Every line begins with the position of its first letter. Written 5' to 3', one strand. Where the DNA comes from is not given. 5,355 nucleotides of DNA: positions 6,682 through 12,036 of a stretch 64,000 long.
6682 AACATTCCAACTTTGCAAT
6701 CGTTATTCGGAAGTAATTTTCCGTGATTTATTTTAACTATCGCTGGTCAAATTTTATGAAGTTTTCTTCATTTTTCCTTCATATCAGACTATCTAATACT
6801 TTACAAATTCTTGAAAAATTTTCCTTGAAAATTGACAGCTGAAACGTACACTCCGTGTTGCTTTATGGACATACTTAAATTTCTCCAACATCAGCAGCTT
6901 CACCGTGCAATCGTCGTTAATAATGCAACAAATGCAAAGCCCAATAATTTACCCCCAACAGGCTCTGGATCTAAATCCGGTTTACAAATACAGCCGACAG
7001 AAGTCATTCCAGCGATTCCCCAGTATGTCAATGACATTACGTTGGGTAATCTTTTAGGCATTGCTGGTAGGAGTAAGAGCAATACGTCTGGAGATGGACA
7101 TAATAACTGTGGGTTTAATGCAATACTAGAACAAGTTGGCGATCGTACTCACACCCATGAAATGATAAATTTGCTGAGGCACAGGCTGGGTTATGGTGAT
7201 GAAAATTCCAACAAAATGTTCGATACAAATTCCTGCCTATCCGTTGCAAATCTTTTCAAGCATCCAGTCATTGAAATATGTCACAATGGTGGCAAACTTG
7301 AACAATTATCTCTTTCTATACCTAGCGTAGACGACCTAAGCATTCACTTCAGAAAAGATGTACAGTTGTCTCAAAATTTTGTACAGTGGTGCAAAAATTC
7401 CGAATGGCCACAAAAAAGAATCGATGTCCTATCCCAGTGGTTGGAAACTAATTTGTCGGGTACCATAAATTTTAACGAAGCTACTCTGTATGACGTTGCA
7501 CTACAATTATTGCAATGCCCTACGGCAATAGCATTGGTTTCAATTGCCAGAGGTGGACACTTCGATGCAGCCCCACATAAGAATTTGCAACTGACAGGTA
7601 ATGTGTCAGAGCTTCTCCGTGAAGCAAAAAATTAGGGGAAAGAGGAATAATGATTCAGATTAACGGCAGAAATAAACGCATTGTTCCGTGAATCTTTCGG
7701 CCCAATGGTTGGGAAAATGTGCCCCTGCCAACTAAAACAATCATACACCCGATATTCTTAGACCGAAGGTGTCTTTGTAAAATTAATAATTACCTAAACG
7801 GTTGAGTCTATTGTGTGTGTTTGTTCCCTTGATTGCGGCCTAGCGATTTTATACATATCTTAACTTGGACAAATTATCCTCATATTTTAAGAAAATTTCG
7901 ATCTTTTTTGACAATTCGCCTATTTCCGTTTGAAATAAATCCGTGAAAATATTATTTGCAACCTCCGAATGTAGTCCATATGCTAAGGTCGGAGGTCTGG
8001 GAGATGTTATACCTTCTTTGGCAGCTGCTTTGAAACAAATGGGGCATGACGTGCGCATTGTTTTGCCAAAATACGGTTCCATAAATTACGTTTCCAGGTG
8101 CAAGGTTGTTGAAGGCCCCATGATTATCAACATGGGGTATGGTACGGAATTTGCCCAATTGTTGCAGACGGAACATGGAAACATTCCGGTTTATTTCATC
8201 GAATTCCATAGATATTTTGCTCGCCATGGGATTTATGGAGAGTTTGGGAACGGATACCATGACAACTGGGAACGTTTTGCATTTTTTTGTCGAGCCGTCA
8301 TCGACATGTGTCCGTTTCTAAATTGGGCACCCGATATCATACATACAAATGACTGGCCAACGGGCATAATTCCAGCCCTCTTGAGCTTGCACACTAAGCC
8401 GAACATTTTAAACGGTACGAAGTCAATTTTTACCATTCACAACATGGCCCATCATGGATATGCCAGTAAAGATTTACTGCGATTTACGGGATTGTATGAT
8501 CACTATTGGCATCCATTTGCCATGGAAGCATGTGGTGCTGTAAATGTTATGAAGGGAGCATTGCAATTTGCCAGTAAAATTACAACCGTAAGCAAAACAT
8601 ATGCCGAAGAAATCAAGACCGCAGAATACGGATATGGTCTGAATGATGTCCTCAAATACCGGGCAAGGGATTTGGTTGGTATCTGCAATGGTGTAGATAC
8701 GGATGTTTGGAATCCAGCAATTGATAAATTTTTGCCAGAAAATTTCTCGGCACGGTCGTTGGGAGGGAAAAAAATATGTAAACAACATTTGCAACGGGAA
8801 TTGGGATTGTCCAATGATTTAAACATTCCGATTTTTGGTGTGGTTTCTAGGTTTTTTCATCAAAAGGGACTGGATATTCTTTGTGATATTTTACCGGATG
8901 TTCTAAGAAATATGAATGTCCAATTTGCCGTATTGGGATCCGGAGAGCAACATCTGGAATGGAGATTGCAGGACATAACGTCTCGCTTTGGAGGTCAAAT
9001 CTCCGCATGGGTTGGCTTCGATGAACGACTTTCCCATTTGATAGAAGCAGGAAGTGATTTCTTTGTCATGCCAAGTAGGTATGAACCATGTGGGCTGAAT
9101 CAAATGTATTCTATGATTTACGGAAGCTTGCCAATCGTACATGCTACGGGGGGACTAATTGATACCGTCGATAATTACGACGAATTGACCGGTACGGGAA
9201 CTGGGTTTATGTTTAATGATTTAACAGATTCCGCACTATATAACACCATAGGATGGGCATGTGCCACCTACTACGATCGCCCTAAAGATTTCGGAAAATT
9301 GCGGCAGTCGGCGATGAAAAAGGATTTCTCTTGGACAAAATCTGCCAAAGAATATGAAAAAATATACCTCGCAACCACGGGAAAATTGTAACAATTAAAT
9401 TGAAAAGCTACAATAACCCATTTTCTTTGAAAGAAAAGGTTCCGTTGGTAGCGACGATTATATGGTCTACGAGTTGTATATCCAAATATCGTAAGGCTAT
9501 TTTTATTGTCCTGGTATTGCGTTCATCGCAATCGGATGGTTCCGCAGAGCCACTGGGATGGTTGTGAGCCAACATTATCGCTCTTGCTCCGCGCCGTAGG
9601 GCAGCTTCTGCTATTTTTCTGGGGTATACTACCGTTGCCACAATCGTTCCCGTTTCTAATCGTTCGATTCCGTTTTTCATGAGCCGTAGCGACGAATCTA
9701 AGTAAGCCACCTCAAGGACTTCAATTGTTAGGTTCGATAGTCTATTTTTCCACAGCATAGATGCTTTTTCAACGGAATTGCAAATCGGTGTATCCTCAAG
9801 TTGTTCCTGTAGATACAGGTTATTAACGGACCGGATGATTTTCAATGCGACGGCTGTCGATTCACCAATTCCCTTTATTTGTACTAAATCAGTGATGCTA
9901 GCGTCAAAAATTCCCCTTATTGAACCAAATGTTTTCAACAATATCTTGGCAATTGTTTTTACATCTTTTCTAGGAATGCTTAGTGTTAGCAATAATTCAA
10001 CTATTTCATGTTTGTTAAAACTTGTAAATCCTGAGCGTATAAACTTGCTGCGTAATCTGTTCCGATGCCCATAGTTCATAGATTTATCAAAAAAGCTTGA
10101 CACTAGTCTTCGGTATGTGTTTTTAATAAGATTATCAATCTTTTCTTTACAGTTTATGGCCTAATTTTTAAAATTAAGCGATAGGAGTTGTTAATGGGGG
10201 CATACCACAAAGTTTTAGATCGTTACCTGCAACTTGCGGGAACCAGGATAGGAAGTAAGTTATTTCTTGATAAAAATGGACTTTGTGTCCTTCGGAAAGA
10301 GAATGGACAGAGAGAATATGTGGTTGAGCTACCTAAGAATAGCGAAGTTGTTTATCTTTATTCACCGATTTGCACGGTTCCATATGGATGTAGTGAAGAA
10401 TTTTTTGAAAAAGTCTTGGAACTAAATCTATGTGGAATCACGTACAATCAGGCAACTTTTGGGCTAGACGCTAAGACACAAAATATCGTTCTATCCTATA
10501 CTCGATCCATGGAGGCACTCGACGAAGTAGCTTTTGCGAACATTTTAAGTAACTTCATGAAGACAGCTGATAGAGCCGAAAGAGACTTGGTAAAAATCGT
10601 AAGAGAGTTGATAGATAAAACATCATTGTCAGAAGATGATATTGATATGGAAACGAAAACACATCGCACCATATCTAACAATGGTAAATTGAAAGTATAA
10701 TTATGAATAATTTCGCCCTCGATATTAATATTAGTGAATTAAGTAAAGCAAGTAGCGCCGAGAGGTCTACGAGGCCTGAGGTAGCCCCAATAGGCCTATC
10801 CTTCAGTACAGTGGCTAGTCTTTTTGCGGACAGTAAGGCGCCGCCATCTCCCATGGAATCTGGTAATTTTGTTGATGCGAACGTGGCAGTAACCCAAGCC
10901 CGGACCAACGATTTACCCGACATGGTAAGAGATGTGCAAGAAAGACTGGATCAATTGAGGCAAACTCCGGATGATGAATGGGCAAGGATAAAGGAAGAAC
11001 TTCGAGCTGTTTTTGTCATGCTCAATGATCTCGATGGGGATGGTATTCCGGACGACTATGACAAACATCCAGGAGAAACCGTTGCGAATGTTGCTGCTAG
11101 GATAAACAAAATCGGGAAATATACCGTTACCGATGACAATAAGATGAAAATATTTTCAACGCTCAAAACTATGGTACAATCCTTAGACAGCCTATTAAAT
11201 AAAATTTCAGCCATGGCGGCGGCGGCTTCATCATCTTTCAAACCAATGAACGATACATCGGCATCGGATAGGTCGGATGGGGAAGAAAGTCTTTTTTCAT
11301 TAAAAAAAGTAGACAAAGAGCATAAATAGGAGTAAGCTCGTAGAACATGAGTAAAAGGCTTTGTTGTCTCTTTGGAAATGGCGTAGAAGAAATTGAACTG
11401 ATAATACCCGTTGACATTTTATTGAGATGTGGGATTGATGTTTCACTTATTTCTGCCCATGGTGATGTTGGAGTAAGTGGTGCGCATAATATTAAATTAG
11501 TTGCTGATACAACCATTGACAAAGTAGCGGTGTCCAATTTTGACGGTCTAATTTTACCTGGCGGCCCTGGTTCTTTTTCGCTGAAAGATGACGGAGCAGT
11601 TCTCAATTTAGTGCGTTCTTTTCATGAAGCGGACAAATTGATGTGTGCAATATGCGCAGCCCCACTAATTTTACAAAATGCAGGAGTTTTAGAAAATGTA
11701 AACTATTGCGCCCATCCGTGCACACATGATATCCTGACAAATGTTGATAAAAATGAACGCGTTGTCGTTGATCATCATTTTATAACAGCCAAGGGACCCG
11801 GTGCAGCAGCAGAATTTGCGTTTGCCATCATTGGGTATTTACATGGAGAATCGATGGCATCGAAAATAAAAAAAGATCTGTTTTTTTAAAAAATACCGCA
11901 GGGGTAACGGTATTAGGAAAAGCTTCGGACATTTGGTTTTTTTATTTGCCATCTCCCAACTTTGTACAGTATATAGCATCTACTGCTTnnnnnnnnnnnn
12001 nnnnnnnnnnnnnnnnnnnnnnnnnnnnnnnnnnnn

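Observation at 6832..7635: OTU-like cysteine protease: a eukaryote-type deubiquitinase fold in a bacterial chromosome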

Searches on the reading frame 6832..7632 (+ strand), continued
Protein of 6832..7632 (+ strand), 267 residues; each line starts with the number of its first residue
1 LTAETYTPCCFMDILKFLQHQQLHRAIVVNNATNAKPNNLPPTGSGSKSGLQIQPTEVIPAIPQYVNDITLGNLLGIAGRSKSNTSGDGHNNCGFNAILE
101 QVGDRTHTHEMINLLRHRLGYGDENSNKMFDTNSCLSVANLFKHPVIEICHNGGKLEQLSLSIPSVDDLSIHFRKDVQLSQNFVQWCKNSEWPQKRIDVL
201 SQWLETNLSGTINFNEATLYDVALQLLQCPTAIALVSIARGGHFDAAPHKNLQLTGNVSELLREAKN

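Call 74: find_encoding_contigs(protein=P0044, flank=10000, max_places=1)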
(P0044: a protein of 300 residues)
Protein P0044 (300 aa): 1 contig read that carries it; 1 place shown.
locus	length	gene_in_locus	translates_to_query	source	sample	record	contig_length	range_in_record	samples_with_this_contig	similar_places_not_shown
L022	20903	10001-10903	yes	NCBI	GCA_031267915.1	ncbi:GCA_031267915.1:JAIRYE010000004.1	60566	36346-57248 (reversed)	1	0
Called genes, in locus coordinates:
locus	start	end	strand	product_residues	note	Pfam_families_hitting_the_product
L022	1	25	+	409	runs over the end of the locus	PF12704:MacB_PCD, PF02687:FtsX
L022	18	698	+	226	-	PF00005:ABC_tran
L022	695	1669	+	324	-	PF00056:Ldh_1_N, PF03807:F420_oxidored (weak), PF02866:Ldh_1_C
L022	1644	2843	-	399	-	-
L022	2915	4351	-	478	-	PF23357:DUF7088, PF09822:ABC_transp_aux (faint)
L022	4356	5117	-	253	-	PF01061:ABC2_membrane (weak), PF12698:ABC2_membrane_3 (weak)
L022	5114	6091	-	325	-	PF00005:ABC_tran, PF13304:AAA_21 (faint)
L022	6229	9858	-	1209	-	PF02811:PHP, PF07733:DNA_pol3_alpha, PF17657:DNA_pol3_finger, PF14579:HHH_6, PF01336:tRNA_anti-codon (weak)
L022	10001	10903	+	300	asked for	-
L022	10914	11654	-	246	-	PF09825:BPL_N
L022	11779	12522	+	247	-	PF03749:SfsA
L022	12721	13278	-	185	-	PF08207:EFP_N, PF01132:EFP, PF09285:Elong-fact-P_C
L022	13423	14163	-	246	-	PF07963:N_methyl (weak)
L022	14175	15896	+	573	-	-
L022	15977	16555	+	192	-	PF01227:GTP_cyclohydroI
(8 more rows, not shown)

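Call 78: fold_search(model_id=the predicted structure, library=viral)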
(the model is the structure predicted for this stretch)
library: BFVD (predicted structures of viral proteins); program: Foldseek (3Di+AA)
matches with E <= 10: 171; with E <= 0.001: 1
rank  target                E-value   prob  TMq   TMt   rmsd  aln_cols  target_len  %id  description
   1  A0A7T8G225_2          4.6e-04  1.00  0.33  0.10  15.5       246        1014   11  Polyprotein [Soybean thrips iflavirus 5]
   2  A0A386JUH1            1.4e-02  0.96  0.30  0.31  19.9       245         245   13  OTU domain-containing protein (Fragment) [Zea mays chrysovirus 1]
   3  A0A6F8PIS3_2          1.9e-02  0.91  0.27  0.06  24.0       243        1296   15  (no name in the UniProt tables at hand)
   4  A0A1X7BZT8            2.3e-02  0.99  0.30  0.31   5.3       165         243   10  (no name in the UniProt tables at hand)
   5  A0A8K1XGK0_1          2.7e-02  0.91  0.31  0.08  19.1       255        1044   13  (no name in the UniProt tables at hand)
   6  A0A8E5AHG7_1          2.9e-02  0.63  0.26  0.07  22.1       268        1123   13  Protein ORF83 [Anguillid herpesvirus 1]
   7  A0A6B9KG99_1          5.2e-02  0.72  0.30  0.07  18.8       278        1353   12  Replicase large subunit [Atrato Virga-like virus 1]
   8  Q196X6                5.5e-02  0.82  0.32  0.12  22.0       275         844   12  Putative ubiquitin thioesterase 232R [Invertebrate iridescent virus 3]
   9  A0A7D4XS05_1          6.9e-02  0.44  0.24  0.06  21.3       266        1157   12  (no name in the UniProt tables at hand)
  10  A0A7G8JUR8            7.4e-02  0.60  0.27  0.06  15.8       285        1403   10  ORF1 [Bemisia tabaci virga-like virus 1]
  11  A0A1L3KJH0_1          8.3e-02  0.35  0.23  0.06  21.1       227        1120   13  (no name in the UniProt tables at hand)
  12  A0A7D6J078            9.3e-02  0.92  0.33  0.54   4.9       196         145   13  RNA-directed RNA polymerase L (Fragment) [Orthonairovirus haemorrhagiae]
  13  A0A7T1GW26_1          9.3e-02  0.63  0.29  0.09  19.5       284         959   10  Polyprotein [Ganwon-do negev-like virus 1]
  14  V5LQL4                9.9e-02  0.75  0.31  0.43  12.4       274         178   14  (no name in the UniProt tables at hand)
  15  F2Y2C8                1.1e-01  0.47  0.22  0.23  10.8       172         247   13  (no name in the UniProt tables at hand)
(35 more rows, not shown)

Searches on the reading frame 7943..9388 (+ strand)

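Call 43: search_protein_families(library=pfam, proteins=[window:7943-9388:+], max_evalue=0.001)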
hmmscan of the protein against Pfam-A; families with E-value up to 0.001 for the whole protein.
window:7943-9388:+ (482 aa): 5 families
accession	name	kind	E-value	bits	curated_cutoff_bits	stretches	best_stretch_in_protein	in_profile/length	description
PF08323.17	Glyco_transf_5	-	4.7e-76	256.1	22.7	1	2-238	1-238/239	Starch synthase catalytic domain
PF00534.26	Glycos_transf_1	-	2.9e-12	46.9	26.4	1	296-426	16-142/172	Glycosyl transferases group 1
PF13439.12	Glyco_transf_4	-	1.5e-10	41.8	28.5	1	16-254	1-169/170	Glycosyltransferase Family 4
PF13692.12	Glyco_trans_1_4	-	3.1e-10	40.9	27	1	296-425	2-125/142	Glycosyl transferases group 1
PF13579.12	Glyco_trans_4_4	-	5.6e-09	37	29.7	1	17-224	1-142/158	Glycosyl transferase 4-like domain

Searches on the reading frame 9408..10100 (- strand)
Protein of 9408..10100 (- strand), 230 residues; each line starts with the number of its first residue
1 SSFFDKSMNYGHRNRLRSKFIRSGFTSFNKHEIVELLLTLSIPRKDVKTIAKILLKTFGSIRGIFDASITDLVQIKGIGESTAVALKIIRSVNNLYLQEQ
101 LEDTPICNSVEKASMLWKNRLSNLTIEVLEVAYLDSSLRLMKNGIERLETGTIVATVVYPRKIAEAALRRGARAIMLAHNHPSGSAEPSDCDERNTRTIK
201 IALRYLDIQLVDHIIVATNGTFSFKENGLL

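Call 43: search_protein_families(library=pfam, proteins=[window:9408-10100:-], max_evalue=0.001)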
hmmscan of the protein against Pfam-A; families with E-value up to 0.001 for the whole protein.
window:9408-10100:- (230 aa): 6 families
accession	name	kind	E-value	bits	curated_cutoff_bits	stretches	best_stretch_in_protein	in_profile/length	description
PF04002.20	RadC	-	2.1e-33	115.3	22.1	1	108-229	2-121/121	RadC-like JAB domain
PF20582.4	UPF0758_N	-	8.8e-09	35.8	27.1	1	13-83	7-76/77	UPF0758 N-terminal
PF12826.13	HHH_2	-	3.5e-06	27.5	27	1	37-85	3-50/64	Helix-hairpin-helix motif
PF14520.12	HHH_5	-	5.7e-06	27.1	27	1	50-86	14-51/57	Helix-hairpin-helix domain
PF00633.29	HHH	-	4.8e-05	23.4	24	1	60-83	1-24/30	Helix-hairpin-helix motif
PF14464.11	Prok-JAB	-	0.00039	20.7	25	1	161-199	59-93/114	Prokaryotic homologs of the JAB domain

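Call 70: search_protein_families(library=padloc, proteins=[window:9408-10100:-], max_evalue=0.01)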
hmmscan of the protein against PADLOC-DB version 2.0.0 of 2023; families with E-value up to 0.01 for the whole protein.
window:9408-10100:- (230 aa): 0 families

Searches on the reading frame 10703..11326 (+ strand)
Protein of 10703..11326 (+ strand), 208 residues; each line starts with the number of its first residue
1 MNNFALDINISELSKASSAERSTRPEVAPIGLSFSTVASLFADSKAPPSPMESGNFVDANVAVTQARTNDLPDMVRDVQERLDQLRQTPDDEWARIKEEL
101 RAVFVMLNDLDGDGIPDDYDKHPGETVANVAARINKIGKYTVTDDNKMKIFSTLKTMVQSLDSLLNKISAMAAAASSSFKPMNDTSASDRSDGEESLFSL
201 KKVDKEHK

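Call 43: search_protein_families(library=pfam, proteins=[window:10703-11326:+], max_evalue=0.001)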
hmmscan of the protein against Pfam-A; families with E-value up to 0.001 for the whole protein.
window:10703-11326:+ (208 aa): 0 families

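Call 70: search_protein_families(library=padloc, proteins=[window:10703-11326:+], max_evalue=0.01)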
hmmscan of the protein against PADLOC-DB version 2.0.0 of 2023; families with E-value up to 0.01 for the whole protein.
window:10703-11326:+ (208 aa): 0 families

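Call 71: search_protein_families(library=ncbifam, proteins=[window:10703-11326:+], max_evalue=0.01)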
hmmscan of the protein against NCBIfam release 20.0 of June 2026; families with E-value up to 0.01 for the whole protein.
window:10703-11326:+ (208 aa): 1 family
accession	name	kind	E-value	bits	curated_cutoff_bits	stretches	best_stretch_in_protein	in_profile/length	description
NF052504.1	sll1863_fam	domain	6.2e-05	23.1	35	0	66-103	40-77/93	sll1863 family stress response protein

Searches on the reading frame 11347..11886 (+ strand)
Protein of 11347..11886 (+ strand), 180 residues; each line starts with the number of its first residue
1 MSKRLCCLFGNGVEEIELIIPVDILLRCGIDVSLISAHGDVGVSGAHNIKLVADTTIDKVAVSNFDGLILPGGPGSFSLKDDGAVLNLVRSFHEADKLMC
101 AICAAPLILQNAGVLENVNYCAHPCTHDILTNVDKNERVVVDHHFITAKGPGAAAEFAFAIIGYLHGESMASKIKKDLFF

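Call 43: search_protein_families(library=pfam, proteins=[window:11347-11886:+], max_evalue=0.001)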
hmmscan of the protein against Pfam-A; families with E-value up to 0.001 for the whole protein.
window:11347-11886:+ (180 aa): 1 family
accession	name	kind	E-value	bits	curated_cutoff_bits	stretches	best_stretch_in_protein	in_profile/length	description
PF01965.30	DJ-1_PfpI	-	1.8e-36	125.8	26.6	1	4-162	2-163/165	DJ-1/PfpI family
